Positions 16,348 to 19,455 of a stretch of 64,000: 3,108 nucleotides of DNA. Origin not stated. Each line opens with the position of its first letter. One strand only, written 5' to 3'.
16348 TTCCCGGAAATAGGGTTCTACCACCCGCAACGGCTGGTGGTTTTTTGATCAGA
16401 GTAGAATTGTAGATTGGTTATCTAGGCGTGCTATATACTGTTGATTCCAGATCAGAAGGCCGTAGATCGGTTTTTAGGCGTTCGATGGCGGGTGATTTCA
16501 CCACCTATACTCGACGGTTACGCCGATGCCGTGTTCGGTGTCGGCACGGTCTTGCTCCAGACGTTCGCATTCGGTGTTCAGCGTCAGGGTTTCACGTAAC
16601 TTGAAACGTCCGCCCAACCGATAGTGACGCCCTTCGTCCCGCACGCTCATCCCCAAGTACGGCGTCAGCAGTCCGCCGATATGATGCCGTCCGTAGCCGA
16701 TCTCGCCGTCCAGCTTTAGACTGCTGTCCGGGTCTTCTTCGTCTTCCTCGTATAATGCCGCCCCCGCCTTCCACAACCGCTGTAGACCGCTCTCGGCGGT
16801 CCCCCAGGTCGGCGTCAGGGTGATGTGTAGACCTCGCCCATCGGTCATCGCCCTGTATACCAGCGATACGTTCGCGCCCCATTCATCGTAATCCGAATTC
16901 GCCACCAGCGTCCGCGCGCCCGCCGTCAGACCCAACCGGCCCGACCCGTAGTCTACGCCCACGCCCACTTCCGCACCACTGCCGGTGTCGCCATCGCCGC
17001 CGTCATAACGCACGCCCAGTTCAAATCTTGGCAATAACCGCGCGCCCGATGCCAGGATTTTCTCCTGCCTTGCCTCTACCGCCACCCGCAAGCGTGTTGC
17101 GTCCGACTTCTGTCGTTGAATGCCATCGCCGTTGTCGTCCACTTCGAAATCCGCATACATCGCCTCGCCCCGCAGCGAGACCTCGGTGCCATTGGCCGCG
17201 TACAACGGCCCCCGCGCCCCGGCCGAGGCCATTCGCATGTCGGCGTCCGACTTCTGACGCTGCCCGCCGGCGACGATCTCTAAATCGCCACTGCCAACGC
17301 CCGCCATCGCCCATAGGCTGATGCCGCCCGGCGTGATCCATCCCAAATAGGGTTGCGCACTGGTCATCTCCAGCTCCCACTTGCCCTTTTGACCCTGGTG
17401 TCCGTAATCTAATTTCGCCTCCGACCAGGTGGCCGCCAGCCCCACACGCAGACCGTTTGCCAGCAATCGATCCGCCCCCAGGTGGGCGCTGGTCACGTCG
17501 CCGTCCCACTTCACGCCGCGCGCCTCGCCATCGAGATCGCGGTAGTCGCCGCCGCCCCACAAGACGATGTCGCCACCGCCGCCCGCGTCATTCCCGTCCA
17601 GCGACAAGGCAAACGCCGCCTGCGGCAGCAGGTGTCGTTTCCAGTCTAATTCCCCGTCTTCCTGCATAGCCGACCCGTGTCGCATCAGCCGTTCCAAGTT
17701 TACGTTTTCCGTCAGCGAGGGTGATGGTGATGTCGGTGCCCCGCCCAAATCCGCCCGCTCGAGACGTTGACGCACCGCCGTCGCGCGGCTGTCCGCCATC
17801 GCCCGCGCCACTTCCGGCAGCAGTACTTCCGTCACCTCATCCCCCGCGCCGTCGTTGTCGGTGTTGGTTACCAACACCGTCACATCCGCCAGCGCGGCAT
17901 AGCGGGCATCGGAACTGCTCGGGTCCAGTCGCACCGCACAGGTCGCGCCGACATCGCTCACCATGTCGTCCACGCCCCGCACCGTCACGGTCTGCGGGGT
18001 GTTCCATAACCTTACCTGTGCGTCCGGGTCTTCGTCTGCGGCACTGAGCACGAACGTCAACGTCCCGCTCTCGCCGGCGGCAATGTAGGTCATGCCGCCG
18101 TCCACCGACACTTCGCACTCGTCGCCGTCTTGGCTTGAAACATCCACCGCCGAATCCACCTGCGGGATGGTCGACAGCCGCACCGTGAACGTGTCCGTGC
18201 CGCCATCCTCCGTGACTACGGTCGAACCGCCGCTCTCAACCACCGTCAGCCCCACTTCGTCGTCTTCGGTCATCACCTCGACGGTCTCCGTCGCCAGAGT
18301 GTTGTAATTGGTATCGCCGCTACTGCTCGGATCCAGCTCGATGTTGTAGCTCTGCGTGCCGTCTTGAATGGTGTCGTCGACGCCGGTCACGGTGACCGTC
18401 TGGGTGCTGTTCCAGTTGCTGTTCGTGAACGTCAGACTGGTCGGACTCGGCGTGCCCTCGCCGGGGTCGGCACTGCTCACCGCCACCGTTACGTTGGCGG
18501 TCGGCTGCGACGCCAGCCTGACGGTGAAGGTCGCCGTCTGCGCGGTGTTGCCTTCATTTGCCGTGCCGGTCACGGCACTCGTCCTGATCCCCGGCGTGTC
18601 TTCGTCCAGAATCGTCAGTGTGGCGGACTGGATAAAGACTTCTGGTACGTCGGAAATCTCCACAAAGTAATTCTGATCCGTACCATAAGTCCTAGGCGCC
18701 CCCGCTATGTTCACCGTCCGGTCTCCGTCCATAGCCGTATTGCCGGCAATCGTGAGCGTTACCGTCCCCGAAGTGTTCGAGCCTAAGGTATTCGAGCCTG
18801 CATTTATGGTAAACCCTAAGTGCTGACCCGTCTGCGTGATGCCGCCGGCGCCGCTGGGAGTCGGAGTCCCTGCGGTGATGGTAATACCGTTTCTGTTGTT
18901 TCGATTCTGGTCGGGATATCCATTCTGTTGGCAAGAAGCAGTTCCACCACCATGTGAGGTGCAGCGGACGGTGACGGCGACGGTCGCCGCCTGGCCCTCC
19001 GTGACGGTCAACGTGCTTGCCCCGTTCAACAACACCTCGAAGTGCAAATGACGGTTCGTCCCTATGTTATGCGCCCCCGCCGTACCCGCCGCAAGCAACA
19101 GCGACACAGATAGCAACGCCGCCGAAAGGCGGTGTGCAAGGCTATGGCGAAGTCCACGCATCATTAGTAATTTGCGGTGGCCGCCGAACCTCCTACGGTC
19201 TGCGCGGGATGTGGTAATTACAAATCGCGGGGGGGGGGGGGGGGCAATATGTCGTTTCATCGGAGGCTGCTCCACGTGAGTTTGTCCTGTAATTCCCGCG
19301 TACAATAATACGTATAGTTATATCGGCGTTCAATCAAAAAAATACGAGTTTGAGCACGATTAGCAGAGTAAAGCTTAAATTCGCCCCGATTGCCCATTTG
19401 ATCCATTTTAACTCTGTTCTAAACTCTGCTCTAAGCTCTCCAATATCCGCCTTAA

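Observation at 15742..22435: Three homopolymeric G tracts (14, 15, 17 nt) in an identical sequence context upstream of each giant gene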

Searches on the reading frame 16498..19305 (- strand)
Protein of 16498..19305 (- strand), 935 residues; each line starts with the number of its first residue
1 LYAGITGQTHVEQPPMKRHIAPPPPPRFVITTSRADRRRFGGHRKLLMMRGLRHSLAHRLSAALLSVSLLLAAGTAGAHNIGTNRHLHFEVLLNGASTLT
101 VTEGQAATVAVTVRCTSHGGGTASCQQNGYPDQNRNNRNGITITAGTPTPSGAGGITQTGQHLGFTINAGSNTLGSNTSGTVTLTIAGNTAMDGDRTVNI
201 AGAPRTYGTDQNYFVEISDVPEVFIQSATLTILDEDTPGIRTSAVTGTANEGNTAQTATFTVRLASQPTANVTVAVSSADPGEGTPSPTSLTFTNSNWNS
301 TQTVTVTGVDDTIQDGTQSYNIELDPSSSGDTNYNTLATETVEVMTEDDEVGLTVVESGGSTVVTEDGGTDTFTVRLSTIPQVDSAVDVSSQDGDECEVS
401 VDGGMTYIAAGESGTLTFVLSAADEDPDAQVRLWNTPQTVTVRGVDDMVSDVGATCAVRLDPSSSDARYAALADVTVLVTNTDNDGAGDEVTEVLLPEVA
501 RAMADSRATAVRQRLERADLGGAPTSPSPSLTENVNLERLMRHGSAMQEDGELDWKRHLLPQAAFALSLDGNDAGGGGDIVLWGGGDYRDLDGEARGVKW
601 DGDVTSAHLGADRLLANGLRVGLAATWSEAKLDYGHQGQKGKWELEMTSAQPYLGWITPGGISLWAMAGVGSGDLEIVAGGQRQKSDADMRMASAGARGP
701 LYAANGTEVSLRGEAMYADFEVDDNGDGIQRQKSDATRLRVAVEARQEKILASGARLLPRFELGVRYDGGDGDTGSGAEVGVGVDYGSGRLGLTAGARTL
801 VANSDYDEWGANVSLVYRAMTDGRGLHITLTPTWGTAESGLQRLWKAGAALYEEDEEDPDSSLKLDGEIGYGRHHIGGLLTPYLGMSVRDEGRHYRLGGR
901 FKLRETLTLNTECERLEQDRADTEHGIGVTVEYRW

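Call 8: search_protein_families(library=pfam, proteins=[window:16498-19167:-], max_evalue=0.01)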
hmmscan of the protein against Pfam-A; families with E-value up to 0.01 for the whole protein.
window:16498-19167:- (889 aa): 1 family
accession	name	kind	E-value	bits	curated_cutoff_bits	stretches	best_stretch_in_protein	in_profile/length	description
PF03797.25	Autotransporter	-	3e-10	40.7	26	1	539-754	4-243/255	Autotransporter beta-domain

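Call 56: search_protein_families(library=pfam, proteins=[window:16498-19305:-], max_evalue=0.001)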
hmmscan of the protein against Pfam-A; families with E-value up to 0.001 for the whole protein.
window:16498-19305:- (935 aa): 1 family
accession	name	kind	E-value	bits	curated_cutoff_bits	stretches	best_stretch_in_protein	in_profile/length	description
PF03797.25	Autotransporter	-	3e-10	40.7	26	1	585-800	4-243/255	Autotransporter beta-domain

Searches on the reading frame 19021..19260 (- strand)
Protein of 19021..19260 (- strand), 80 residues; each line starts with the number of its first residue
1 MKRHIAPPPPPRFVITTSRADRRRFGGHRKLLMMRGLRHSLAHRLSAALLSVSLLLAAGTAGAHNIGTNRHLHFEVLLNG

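Call 61: search_protein_families(library=pfam, proteins=[window:19021-19260:-], max_evalue=10)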
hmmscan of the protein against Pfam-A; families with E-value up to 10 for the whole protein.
seq(80 aa): 0 families
